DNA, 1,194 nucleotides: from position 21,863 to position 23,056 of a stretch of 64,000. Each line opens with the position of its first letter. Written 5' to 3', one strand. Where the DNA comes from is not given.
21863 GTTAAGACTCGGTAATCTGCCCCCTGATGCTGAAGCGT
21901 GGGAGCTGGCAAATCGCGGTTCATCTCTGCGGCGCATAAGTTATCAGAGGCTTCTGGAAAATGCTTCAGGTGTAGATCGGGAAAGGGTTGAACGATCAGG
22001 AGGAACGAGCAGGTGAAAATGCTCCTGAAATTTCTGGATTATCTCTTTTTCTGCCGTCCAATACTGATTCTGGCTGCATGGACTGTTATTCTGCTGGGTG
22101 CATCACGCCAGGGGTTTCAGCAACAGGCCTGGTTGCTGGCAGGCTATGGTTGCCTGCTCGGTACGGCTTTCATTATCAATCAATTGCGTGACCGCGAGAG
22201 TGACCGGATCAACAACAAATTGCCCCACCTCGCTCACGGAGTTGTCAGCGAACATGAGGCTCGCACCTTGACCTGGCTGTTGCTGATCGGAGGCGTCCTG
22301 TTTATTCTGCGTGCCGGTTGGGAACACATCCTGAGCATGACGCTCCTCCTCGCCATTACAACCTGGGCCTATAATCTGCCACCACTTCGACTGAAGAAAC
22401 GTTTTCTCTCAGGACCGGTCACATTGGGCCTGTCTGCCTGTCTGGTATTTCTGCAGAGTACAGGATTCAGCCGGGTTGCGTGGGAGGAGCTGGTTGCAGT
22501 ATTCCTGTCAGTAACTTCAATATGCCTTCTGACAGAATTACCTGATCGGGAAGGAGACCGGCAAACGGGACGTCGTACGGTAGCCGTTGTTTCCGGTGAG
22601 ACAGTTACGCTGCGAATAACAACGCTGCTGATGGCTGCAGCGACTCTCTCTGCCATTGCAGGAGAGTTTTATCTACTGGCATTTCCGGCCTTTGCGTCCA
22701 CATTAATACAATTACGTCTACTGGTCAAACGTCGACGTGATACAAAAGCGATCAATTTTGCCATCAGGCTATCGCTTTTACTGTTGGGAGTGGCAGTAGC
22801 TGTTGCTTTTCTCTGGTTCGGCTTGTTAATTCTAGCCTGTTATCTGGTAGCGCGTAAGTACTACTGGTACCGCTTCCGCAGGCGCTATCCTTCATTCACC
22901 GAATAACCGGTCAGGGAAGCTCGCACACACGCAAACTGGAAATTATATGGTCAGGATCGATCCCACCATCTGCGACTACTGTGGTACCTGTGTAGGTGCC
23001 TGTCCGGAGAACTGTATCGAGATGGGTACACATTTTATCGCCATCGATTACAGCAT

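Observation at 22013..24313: UbiA prenyltransferase - small 2[4Fe-4S] ferredoxin - geranylgeranyl reductase trio: possible archaeal-type saturated isoprenoid (ether-lipid-like) module in a bacterium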

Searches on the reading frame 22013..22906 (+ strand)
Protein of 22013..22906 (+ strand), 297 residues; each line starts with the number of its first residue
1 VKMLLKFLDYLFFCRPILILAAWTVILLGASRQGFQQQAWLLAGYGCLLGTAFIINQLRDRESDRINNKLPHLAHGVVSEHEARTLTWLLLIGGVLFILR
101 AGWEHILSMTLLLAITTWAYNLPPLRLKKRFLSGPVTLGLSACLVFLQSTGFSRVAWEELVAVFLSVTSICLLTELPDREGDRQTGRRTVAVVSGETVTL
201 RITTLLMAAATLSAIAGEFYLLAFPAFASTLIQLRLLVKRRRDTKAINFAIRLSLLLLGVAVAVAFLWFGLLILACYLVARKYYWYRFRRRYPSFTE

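Call 3: search_protein_families(library=pfam, proteins=[window:22013-22906:+], max_evalue=0.01)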
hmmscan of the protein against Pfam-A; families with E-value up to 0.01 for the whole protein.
window:22013-22906:+ (297 aa): 1 family
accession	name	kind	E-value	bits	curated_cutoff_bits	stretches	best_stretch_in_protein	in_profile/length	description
PF01040.23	UbiA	-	1e-26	94.2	34.2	1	18-254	2-248/250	UbiA prenyltransferase family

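Call 4: search_protein_families(library=ncbifam, proteins=[window:22013-22906:+], max_evalue=0.01)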
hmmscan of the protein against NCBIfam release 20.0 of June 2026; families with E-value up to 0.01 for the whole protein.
window:22013-22906:+ (297 aa): 20 families
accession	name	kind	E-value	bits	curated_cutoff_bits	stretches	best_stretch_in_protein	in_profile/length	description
TIGR01476.1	chlor_syn_BchG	subfamily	1.7e-17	63.8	212.3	1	47-236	49-241/283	(bacterio)chlorophyll synthase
NF009523.0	PRK12884.1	equivalog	2.2e-16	59.9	269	1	47-255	48-263/279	prenyltransferase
NF009525.0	PRK12887.1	equivalog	2.9e-16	59.7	226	1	24-223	37-252/310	homogentisate phytyltransferase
NF005742.0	PRK07566.1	equivalog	8e-16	58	313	1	40-240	71-273/315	chlorophyll synthase ChlG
TIGR02056.1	ChlG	equivalog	3.6e-12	46.5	436.45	1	42-234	61-262/306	chlorophyll synthase ChlG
NF009516.0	PRK12875.1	equivalog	2.5e-11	43.2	205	1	53-241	69-266/292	prenyltransferase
NF009058.0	PRK12392.1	subfamily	1.8e-10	40.4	494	1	29-234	41-266/333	bacteriochlorophyll c synthase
NF035940.1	prenyl_rel_EboC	equivalog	2.2e-10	40.4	250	1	10-275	2-277/292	UbiA-like protein EboC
NF009521.0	PRK12882.1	equivalog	4.3e-09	36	296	1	46-214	49-218/280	geranylgeranylglycerol-phosphate geranylgeranyltransferase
NF009608.0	PRK13105.1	equivalog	1.9e-07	30.5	217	1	53-216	59-230/291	prenyltransferase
TIGR01475.1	ubiA_other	subfamily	2.7e-07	30.3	180.8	1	24-238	24-243/282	UbiA-like polyprenyltransferase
NF004751.0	PRK06080.1-3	equivalog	3.9e-07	29.9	264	1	146-264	166-289/296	1,4-dihydroxy-2-naphthoate polyprenyltransferase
NF009609.0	PRK13106.1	equivalog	1.6e-06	27.8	349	1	57-264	70-293/301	prenyltransferase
NF009522.0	PRK12883.1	equivalog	9.5e-06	25.3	353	1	42-211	45-211/279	geranylgeranylglycerol-phosphate geranylgeranyltransferase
NF004750.0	PRK06080.1-2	equivalog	2.2e-05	24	346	0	161-253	184-276/301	1,4-dihydroxy-2-naphthoate polyprenyltransferase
NF009512.0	PRK12872.1-1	equivalog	0.00029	20.5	278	0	41-95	44-98/303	geranylgeranylglycerol-phosphate geranylgeranyltransferase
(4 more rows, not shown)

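Call 7: find_homologous_proteins(query=window:22013-22906:+, max_evalue=0.001)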
Query window:22013-22906:+ (297 aa): 12 proteins with E <= 0.001 among 8000 candidates.
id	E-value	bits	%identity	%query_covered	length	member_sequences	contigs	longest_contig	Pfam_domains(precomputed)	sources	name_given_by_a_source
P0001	1.4e-187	640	100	100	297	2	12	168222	PF01040.24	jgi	-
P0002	4.4e-160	550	86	100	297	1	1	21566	PF01040.24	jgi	jgi:4-hydroxybenzoate polyprenyltransferase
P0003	2.1e-158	544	84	100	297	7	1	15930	PF01040.24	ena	-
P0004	1.7e-120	420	68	100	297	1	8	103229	PF01040.24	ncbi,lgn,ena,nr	ncbi:MAG: UbiA family prenyltransferase [Candidatus Delongbacteria bacterium]|nr:UbiA family prenylt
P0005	8.9e-108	378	64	100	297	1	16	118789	PF01040.24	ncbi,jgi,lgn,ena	-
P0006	2.4e-104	367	77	76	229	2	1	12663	PF01040.24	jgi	-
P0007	3.5e-28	117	31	97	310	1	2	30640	PF01040.24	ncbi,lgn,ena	-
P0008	4.4e-28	117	30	97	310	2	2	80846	PF01040.24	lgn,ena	-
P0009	1.7e-27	115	31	97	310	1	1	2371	PF01040.24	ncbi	-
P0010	3.5e-27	114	31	97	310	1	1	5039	PF01040.24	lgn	-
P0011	8.4e-27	113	31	97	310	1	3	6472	PF01040.24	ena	-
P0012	7.2e-16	77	29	67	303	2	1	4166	PF01040.24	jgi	jgi:4-hydroxybenzoate polyprenyltransferase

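Call 9: search_solved_structures(query=window:22013-22906:+, max_evalue=10)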
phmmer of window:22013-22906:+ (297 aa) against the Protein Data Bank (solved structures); distinct sequences matched with E-value up to 10: 3.
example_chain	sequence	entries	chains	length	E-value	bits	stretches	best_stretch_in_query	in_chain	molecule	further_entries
9sau_C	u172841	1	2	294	6.1e-07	32.5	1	42-238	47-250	Chlorophyll a synthase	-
9sas_C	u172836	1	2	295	6.3e-07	32.5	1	42-238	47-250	Chlorophyll a synthase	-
6m31_A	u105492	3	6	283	0.00019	24.3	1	47-224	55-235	Digeranylgeranylglyceryl phosphate synthase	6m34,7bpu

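Call 20: find_encoding_contigs(protein=P0004, flank=10000, max_places=2)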
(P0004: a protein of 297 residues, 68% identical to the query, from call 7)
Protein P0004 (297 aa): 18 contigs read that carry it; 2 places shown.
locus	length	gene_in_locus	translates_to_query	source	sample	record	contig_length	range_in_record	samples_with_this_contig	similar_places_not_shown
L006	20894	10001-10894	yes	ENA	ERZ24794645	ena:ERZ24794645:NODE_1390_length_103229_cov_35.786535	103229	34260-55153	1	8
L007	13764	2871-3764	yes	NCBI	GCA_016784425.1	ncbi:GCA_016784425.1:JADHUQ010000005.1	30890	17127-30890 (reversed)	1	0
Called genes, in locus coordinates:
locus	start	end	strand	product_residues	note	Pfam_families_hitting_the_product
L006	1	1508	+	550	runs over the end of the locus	PF00082:Peptidase_S8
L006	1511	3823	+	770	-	PF00246:Peptidase_M14, PF13620:CarboxypepD_reg (weak), PF08308:PEGA (faint), PF20773:InhA-like_MAM (weak)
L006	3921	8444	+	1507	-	PF01364:Peptidase_C25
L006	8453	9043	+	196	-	-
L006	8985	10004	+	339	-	PF08331:QueG_DUF1730, PF00037:Fer4 (faint), PF13484:Fer4_16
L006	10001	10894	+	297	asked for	PF01040:UbiA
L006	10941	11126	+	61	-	PF00037:Fer4 (weak), PF13237:Fer4_10, PF14697:Fer4_21, PF12838:Fer4_7, PF13187:Fer4_9 (weak), PF12797:Fer4_2 (weak), PF00037:Fer4 (weak), PF12837:Fer4_6 (weak), +1 more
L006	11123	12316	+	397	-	PF01494:FAD_binding_3, PF04820:Trp_halogenase (faint), PF07992:Pyr_redox_2 (faint), PF12831:FAD_oxidored (weak), PF01266:DAO, PF22578:GGR_cat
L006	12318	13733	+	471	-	PF01406:tRNA-synt_1e, PF01921:tRNA-synt_1f (faint), PF09334:tRNA-synt_1g (weak), PF09190:DALR_2, PF23493:CysS_C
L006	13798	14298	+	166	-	PF13302:Acetyltransf_3, PF13420:Acetyltransf_4, PF00583:Acetyltransf_1, PF13508:Acetyltransf_7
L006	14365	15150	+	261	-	-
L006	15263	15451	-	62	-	PF00830:Ribosomal_L28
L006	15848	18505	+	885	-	-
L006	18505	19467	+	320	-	PF00248:Aldo_ket_red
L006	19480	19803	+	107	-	PF00085:Thioredoxin, PF13098:Thioredoxin_2, PF13905:Thioredoxin_8 (weak)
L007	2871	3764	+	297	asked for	PF01040:UbiA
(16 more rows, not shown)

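Call 21: find_encoding_contigs(protein=P0008, flank=10000, max_places=2)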
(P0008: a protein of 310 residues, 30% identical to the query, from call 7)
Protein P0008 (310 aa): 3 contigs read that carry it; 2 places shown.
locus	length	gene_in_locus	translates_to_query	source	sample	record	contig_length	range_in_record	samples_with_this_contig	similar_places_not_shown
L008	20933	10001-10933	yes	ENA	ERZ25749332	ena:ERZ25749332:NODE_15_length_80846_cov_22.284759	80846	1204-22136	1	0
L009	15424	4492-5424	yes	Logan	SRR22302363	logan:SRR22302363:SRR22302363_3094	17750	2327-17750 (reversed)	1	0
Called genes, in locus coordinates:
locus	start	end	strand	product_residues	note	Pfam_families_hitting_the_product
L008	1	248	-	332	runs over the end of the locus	PF07719:TPR_2 (faint), PF13181:TPR_8 (faint), PF13428:TPR_14 (faint), PF13432:TPR_16 (faint), PF14559:TPR_19 (faint), PF13424:TPR_12 (weak)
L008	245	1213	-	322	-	PF00483:NTP_transferase, PF12804:NTP_transf_3 (weak), PF25084:LbH_EIF2B, PF25087:GMPPB_C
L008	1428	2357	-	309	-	PF00698:Acyl_transf_1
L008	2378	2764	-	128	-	PF01648:ACPS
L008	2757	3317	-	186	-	PF14464:Prok-JAB (weak)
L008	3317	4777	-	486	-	PF00749:tRNA-synt_1c, PF19269:Anticodon_2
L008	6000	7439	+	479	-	PF18962:Por_Secre_tail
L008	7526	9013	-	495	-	PF00485:PRK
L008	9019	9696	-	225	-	PF01168:Ala_racemase_N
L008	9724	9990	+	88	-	PF00830:Ribosomal_L28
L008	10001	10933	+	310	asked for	PF01040:UbiA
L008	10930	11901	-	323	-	PF01380:SIS (faint), PF10432:bact-PGI_C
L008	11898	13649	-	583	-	PF05524:PEP-utilisers_N, PF00391:PEP-utilizers, PF02896:PEP-utilizers_C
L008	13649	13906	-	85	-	PF00381:PTS-HPr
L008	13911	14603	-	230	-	PF03613:EIID-AGA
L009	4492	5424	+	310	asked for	PF01040:UbiA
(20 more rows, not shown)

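Call 25: search_protein_families(library=ncbifam, proteins=[P0008, P0012], max_evalue=0.0001)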
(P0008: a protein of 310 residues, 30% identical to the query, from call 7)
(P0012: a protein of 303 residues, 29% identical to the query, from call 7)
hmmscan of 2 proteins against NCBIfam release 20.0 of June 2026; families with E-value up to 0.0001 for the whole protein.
P0008 (310 aa): 19 families
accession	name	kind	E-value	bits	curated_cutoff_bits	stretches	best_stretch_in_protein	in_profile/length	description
NF009523.0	PRK12884.1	equivalog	3.1e-20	72.5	269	1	21-276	19-274/279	prenyltransferase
NF009516.0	PRK12875.1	equivalog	2.9e-19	69.2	205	1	27-244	38-255/292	prenyltransferase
NF009525.0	PRK12887.1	equivalog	2.3e-18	66.6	226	1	44-238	56-258/310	homogentisate phytyltransferase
TIGR01476.1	chlor_syn_BchG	subfamily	1.5e-16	60.7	212.3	1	16-223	10-224/283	(bacterio)chlorophyll synthase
NF005742.0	PRK07566.1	equivalog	2.3e-15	56.5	313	1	12-223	34-251/315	chlorophyll synthase ChlG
NF010119.0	PRK13595.1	equivalog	1.9e-12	47.3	248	1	10-240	16-247/292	prenyltransferase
NF009058.0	PRK12392.1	subfamily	2.4e-11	43.3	494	1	12-219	20-239/333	bacteriochlorophyll c synthase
NF009521.0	PRK12882.1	equivalog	5e-11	42.3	296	1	26-226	25-225/280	geranylgeranylglycerol-phosphate geranylgeranyltransferase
NF008978.0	PRK12324.1-4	equivalog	2.1e-10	40.1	207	1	39-137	66-165/322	decaprenyl-phosphate phosphoribosyltransferase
NF004751.0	PRK06080.1-3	equivalog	2.5e-10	40.4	264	1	172-275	185-287/296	1,4-dihydroxy-2-naphthoate polyprenyltransferase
NF006088.0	PRK08238.1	equivalog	7.8e-10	38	351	1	41-139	228-325/482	UbiA family prenyltransferase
NF009522.0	PRK12883.1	equivalog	8.5e-10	38.6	353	1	44-265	42-259/279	geranylgeranylglycerol-phosphate geranylgeranyltransferase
NF004749.0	PRK06080.1-1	equivalog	4e-08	32.8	277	1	87-243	109-261/311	1,4-dihydroxy-2-naphthoate polyprenyltransferase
NF009608.0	PRK13105.1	equivalog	2e-07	30.5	217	1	42-254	47-259/291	prenyltransferase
NF008976.0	PRK12324.1-1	equivalog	2.8e-07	30.2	474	0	31-125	48-144/306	decaprenyl-phosphate phosphoribosyltransferase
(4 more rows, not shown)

P0012 (303 aa): 8 families
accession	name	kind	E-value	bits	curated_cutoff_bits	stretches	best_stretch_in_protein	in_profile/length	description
NF009516.0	PRK12875.1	equivalog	6.9e-15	54.9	205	1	59-225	70-238/292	prenyltransferase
NF009523.0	PRK12884.1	equivalog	1.6e-14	53.8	269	1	44-249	38-241/279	prenyltransferase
NF009522.0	PRK12883.1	equivalog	1.9e-11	44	353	1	44-247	36-237/279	geranylgeranylglycerol-phosphate geranylgeranyltransferase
NF009521.0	PRK12882.1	equivalog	1.5e-10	40.8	296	1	27-249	25-244/280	geranylgeranylglycerol-phosphate geranylgeranyltransferase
NF009525.0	PRK12887.1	equivalog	9.8e-10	38.2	226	1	6-245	15-265/310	homogentisate phytyltransferase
NF009608.0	PRK13105.1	equivalog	2.5e-08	33.4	217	1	5-232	9-238/291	prenyltransferase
NF005742.0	PRK07566.1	equivalog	9.8e-07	28.2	313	1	59-252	82-279/315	chlorophyll synthase ChlG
NF004751.0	PRK06080.1-3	equivalog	1e-05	25.2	264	0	180-246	191-259/296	1,4-dihydroxy-2-naphthoate polyprenyltransferase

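Call 33: find_related_loci(query=A1, collection=genome_contigs, flank=8000)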
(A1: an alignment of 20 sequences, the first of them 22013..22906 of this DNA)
Query A1 (297 aa) in genome_contigs; peptide patterns used: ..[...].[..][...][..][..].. (x = any residue, [..] = any of these).
101 stretches matched a pattern; 82 encode a relative of the query (tblastn E <= 1e-3); the best 80 are kept; 80 distinct loci.
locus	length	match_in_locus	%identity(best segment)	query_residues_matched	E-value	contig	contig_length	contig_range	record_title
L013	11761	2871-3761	68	1-297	6e-116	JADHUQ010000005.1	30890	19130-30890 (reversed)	MAG: Candidatus Delongbacteria bacterium isolate BS150m-G50 BS-150m-C1196, whole genome shotgun sequence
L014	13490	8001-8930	34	5-297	2e-35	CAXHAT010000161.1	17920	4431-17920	MAG TPA_asm: uncultured Deferribacteres bacterium isolate SRR12479933_maxbin2_2 genome assembly, contig: ERZ4874384.208,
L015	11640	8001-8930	30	2-295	4e-33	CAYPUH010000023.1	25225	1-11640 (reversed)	MAG TPA_asm: uncultured Cytophagia bacterium isolate binchicken_co15_103 genome assembly, contig: NODE_891_length_25225_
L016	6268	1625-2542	35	2-295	2e-32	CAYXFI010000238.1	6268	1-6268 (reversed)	MAG TPA_asm: uncultured Cytophagia bacterium isolate SRP338002_co1_109 genome assembly, contig: NODE_11505_length_6268_c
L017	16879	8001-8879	32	7-297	2e-30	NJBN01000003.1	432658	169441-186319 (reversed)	MAG: candidate division LCP-89 bacterium B3_LCP 7, whole genome shotgun sequence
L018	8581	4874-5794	31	4-295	2e-30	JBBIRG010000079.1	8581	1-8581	MAG: Bacteroidota bacterium isolate QH1S170213_bin_344 NODE_3753_length_8581_cov_3.371217, whole genome shotgun sequence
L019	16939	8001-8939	31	2-294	3e-29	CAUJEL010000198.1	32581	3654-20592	MAG: candidate division KSB1 bacterium isolate KLAP87 genome assembly, contig: KLAP87_114020, whole genome shotgun seque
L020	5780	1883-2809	30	8-297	4e-29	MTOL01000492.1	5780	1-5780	MAG: Deferribacteres bacterium JdFR-76 JGI24019J35510_1002691, whole genome shotgun sequence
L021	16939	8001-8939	31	5-296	7e-29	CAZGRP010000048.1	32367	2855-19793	MAG TPA_asm: uncultured Cytophagia bacterium isolate SRP216583_co2_59 genome assembly, contig: NODE_750_length_32367_cov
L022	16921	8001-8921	31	4-295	3e-28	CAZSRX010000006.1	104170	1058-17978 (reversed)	MAG TPA_asm: uncultured Bacteroidota bacterium isolate binchicken_co135_74 genome assembly, contig: NODE_448_length_1041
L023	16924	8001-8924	31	1-294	6e-28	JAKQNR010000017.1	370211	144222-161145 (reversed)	MAG: bacterium isolate USDV_metabat.161 k141_1865548, whole genome shotgun sequence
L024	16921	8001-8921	28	4-295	8e-28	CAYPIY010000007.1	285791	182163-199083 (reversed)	MAG TPA_asm: uncultured Bacteroidota bacterium isolate binchicken_co115_100 genome assembly, contig: NODE_40_length_2857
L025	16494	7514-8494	30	1-294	2e-27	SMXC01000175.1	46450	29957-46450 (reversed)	MAG: Caldithrix sp. isolate N075bin58 k141_736707, whole genome shotgun sequence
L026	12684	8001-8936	28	2-294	4e-27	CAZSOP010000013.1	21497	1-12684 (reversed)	MAG TPA_asm: uncultured Cytophagia bacterium isolate binchicken_co8_16 genome assembly, contig: NODE_3863_length_21497_c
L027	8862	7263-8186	31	1-294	6e-27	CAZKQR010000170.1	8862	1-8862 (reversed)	MAG TPA_asm: uncultured Cytophagia bacterium isolate binchicken_co66_201 genome assembly, contig: NODE_11707_length_8862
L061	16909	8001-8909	27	2-294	4e-22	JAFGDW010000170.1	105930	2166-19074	MAG: candidate division KSB1 bacterium isolate Zod_Metabat.1197 k87_7369666, whole genome shotgun sequence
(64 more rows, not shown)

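Call 39: search_solved_structures(query=A1, max_evalue=10, show_alignments=3)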
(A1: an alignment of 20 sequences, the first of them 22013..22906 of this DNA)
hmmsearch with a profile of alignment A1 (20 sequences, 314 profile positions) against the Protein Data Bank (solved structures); distinct sequences matched with E-value up to 10: 7.
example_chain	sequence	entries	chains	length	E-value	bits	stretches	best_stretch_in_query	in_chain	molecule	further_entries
4tq3_A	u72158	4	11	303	5.1e-16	61.9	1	10-257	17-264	Prenyltransferase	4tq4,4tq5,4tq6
9sas_C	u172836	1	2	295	3.1e-14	56.1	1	16-253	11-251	Chlorophyll a synthase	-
9sau_C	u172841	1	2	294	3.8e-14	55.8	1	16-252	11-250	Chlorophyll a synthase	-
6m31_A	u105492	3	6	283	3.9e-10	42.6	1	53-276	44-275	Digeranylgeranylglyceryl phosphate synthase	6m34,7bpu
8j8j_D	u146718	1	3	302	8.5e-08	34.9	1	46-172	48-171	Decaprenyl-phosphate phosphoribosyltransferase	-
8djk_B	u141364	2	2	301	0.013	17.9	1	140-263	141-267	UbiA prenyltransferase domain-containing protein 1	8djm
8zdh_A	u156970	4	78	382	2.6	10.3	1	181-238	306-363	Major Capsid Protein (gp8)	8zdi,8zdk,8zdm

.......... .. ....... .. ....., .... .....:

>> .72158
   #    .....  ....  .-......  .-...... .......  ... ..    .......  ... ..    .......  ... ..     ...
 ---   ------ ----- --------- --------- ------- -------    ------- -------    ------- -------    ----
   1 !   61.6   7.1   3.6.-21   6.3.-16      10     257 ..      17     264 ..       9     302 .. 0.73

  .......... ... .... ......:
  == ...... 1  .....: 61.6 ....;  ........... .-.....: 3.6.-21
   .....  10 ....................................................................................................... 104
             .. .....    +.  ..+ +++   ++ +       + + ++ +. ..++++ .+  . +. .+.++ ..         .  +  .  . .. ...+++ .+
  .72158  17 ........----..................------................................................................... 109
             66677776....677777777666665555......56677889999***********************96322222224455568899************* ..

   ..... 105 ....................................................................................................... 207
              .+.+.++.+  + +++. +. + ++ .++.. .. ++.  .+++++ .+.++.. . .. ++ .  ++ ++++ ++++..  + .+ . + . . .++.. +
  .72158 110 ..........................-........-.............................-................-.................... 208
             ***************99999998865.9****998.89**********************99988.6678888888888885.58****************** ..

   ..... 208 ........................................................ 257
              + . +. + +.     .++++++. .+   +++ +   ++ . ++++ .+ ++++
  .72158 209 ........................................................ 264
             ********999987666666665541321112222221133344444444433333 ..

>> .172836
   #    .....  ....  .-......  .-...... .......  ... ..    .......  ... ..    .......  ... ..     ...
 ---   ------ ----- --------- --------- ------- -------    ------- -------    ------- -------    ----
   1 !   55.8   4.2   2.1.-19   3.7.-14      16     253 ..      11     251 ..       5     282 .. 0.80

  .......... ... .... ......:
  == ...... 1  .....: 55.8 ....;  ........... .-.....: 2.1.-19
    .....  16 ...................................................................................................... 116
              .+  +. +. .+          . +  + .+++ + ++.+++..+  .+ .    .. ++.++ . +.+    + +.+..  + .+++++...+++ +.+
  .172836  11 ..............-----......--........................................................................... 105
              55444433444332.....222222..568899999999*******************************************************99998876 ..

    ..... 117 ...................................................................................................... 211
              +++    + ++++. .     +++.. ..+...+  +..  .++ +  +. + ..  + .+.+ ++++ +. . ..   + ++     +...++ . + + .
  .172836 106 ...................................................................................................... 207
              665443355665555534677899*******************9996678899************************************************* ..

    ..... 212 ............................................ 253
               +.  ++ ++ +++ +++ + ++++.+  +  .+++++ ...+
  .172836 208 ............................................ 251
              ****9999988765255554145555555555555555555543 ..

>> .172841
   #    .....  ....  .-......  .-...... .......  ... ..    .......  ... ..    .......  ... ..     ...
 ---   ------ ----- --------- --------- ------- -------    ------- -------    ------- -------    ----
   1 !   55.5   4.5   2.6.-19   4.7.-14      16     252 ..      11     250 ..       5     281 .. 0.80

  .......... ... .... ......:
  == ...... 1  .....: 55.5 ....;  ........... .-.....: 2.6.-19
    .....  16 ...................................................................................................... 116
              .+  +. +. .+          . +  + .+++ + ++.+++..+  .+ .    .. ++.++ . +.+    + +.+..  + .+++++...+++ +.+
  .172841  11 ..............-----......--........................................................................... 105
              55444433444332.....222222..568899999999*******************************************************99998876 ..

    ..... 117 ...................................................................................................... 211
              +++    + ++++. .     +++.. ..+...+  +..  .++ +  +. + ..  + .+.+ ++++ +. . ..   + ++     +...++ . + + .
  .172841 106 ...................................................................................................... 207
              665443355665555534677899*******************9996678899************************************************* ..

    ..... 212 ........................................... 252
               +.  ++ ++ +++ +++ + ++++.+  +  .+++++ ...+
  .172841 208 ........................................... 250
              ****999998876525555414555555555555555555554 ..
